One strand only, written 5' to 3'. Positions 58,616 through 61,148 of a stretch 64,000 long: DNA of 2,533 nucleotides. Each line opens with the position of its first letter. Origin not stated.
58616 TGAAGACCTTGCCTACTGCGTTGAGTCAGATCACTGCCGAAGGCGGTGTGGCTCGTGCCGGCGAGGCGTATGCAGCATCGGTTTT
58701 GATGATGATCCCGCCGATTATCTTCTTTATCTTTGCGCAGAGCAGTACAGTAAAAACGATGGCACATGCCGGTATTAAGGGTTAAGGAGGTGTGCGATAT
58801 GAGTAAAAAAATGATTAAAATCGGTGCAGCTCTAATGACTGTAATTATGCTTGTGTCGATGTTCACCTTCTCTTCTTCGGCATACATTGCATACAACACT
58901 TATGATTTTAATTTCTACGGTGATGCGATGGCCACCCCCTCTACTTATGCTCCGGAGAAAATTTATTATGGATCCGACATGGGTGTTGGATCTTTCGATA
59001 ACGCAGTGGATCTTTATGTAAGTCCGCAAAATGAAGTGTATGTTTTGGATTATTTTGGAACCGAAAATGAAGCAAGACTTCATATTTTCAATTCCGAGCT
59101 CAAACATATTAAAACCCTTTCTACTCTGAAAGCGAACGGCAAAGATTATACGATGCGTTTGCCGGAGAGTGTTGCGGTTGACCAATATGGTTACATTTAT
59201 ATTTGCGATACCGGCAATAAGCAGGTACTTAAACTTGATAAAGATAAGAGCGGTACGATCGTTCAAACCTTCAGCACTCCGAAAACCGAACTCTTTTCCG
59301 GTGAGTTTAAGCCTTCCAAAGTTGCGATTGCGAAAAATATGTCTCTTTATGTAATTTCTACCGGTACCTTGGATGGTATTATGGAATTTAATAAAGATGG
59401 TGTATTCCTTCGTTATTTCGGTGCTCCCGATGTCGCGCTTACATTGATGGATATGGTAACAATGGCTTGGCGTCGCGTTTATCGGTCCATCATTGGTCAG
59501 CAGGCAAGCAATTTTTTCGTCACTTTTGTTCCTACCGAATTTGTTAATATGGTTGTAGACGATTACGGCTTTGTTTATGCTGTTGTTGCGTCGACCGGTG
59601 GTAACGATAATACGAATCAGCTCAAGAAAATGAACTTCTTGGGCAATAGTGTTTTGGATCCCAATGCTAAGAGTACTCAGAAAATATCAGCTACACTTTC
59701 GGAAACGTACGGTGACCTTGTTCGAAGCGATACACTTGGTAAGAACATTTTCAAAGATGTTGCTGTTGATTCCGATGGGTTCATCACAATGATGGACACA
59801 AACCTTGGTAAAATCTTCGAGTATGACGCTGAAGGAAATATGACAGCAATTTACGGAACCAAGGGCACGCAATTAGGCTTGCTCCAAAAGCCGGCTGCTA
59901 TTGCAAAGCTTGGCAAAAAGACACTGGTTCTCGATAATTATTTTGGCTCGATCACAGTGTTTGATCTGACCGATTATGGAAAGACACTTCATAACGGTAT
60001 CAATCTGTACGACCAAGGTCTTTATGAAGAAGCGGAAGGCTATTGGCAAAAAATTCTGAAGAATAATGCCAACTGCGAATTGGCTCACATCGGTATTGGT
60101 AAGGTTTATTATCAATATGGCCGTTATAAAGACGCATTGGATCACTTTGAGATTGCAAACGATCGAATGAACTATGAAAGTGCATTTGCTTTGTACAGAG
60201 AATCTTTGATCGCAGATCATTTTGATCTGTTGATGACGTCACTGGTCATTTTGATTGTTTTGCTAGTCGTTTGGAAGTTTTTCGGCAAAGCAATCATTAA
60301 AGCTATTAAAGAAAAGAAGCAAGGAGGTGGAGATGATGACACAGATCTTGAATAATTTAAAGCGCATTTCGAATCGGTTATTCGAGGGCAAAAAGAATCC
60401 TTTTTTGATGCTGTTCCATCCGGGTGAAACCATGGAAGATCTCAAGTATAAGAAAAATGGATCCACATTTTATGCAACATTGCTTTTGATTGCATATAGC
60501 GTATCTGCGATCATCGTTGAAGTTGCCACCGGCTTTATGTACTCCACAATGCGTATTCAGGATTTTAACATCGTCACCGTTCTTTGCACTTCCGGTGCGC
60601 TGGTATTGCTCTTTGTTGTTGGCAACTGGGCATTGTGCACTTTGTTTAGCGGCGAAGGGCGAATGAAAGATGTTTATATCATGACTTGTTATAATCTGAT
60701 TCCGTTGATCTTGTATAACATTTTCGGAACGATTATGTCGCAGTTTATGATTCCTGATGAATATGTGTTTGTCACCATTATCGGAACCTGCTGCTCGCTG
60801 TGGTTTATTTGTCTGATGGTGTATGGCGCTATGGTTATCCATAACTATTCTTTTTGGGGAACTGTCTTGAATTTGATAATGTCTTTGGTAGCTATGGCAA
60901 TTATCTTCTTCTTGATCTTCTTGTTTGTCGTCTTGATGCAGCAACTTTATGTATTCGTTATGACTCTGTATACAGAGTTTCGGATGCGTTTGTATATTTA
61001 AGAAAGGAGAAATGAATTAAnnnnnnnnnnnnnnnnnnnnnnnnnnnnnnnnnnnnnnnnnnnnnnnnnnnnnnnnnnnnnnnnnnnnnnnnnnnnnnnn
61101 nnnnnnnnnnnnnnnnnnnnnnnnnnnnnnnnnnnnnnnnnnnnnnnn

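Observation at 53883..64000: Tightly coupled operon mixing sugar-ABC components with three non-transporter envelope proteins; no ATPase in view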

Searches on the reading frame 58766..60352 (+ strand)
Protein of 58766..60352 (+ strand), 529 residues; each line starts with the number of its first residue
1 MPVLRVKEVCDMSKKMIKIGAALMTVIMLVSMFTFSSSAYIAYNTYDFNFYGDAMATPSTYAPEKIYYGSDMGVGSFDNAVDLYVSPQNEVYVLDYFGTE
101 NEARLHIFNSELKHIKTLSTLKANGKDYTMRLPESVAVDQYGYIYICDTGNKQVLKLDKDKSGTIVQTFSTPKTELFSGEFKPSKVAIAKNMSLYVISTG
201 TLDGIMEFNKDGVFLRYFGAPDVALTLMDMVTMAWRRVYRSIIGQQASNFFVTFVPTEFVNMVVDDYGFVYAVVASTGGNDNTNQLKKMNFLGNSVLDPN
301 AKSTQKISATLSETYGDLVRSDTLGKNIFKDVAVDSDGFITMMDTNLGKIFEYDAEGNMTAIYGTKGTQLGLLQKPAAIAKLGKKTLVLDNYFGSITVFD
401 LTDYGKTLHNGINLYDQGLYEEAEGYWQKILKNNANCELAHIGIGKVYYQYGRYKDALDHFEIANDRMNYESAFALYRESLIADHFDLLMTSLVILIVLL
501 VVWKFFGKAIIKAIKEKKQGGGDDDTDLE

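Call 3: search_protein_families(library=pfam, proteins=[window:58766-60352:+], max_evalue=0.01)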
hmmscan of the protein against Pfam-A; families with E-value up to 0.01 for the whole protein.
window:58766-60352:+ (529 aa): 7 families
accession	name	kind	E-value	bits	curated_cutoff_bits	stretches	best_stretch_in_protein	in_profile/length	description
PF01436.27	NHL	-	4.7e-07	30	20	0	132-156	3-27/28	NHL repeat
PF13432.12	TPR_16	-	1.1e-05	26.2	32.7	1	411-464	4-57/65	Tetratricopeptide repeat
PF07719.23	TPR_2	-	1.3e-05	25.3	27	0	440-462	3-25/34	Tetratricopeptide repeat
PF00515.34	TPR_1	-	1.8e-05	24.8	27.8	1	440-462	3-25/34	Tetratricopeptide repeat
PF13424.12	TPR_12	-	4.4e-05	24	30.1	1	409-462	8-69/77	Tetratricopeptide repeat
PF08450.18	SGL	-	0.0046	17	26.3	0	125-173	179-224/246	SMP-30/Gluconolactonase/LRE-like region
PF13374.12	TPR_10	-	0.0058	17.1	27.5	0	412-431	10-29/42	Tetratricopeptide repeat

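Call 69: search_protein_families(library=ncbifam, proteins=[window:58799-60352:+], max_evalue=0.001)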
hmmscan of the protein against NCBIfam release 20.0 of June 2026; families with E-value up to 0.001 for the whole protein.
window:58799-60352:+ (518 aa): 3 families
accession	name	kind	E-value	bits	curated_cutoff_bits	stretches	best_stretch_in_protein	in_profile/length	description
NF035926.1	scyF_NHL_VPEP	equivalog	2.7e-12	46.5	350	1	60-209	95-238/376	scytonemin biosynthesis PEP-CTERM protein ScyF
NF033206.1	ScyE_fam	subfamily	0.00033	20.3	80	0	124-191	257-323/333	ScyD/ScyE family protein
NF053768.1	CIS12_fam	equivalog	0.00064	18.5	860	0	308-388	37-113/715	CIS12 family contractile injection system protein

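Call 98: search_solved_structures(query=window:58799-60352:+, max_evalue=0.01)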
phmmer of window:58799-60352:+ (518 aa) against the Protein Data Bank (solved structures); distinct sequences matched with E-value up to 0.01: 60.
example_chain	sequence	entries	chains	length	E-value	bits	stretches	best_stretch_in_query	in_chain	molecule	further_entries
3wwa_A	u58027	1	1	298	6.6e-23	84.4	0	119-153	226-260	Pizza7H protein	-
6ren_A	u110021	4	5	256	7.8e-20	74.3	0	119-157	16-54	3fPizza6-SH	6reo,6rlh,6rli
6rej_A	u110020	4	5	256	1e-19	73.8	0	119-153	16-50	Pizza6-SH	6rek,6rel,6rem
6qsd_A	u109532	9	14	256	1.1e-19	73.8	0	119-153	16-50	Pizza6S | Pizza6-S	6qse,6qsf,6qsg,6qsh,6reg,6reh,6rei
3ww9_A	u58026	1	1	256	1.1e-19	73.8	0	119-153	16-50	pizza6 protein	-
6f0t_A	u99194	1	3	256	1.9e-19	73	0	119-154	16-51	Pizza6-SFW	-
7zpz_A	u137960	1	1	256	4.6e-18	68.4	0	119-152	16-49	Pizza6-TSR-TSH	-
7zpw_A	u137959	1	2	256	4.6e-18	68.4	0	119-152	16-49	Pizza6-TSK-TSH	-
7zph_A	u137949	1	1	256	9e-18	67.5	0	119-151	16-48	Pizza6-TNK-RSH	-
6f0s_A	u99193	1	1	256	1.2e-17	67.1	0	119-153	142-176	Pizza6-SYW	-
7zcj_A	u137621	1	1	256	1.2e-17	67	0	119-152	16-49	Pizza6-TNH-TSH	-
7zq2_A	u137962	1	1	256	2.3e-17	66.1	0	119-153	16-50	Pizza6-RSH-TSH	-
7zqg_A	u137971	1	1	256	2.4e-17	66.1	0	120-154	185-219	Pizza6-KSH-TSH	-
6i38_A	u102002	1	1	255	3.2e-16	62.3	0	118-154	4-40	nv2Pizza6-AYW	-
6i37_A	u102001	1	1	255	7e-16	61.2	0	119-153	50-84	nv1Pizza6-AYW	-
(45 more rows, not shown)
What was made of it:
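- The NHL ectodomain resembles the PknD sensor propeller (call 98).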

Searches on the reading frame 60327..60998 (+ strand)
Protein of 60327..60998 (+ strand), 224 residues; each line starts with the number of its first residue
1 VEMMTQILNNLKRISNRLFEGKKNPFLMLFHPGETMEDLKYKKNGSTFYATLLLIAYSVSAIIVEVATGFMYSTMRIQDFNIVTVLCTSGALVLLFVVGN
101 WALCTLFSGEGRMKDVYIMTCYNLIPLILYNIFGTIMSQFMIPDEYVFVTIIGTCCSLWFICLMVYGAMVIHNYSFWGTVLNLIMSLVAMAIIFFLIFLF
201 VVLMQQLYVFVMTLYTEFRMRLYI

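Call 3: search_protein_families(library=pfam, proteins=[window:60327-60998:+], max_evalue=0.01)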
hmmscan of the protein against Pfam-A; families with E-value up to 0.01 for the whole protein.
window:60327-60998:+ (224 aa): 1 family
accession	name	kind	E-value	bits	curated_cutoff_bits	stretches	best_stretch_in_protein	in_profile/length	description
PF04893.22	Yip1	-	2.5e-15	57.2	28.6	1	28-196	3-172/173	Yip1 domain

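Call 69: search_protein_families(library=ncbifam, proteins=[window:60327-60998:+], max_evalue=0.001)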
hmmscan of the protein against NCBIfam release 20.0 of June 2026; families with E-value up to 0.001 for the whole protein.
window:60327-60998:+ (224 aa): 0 families
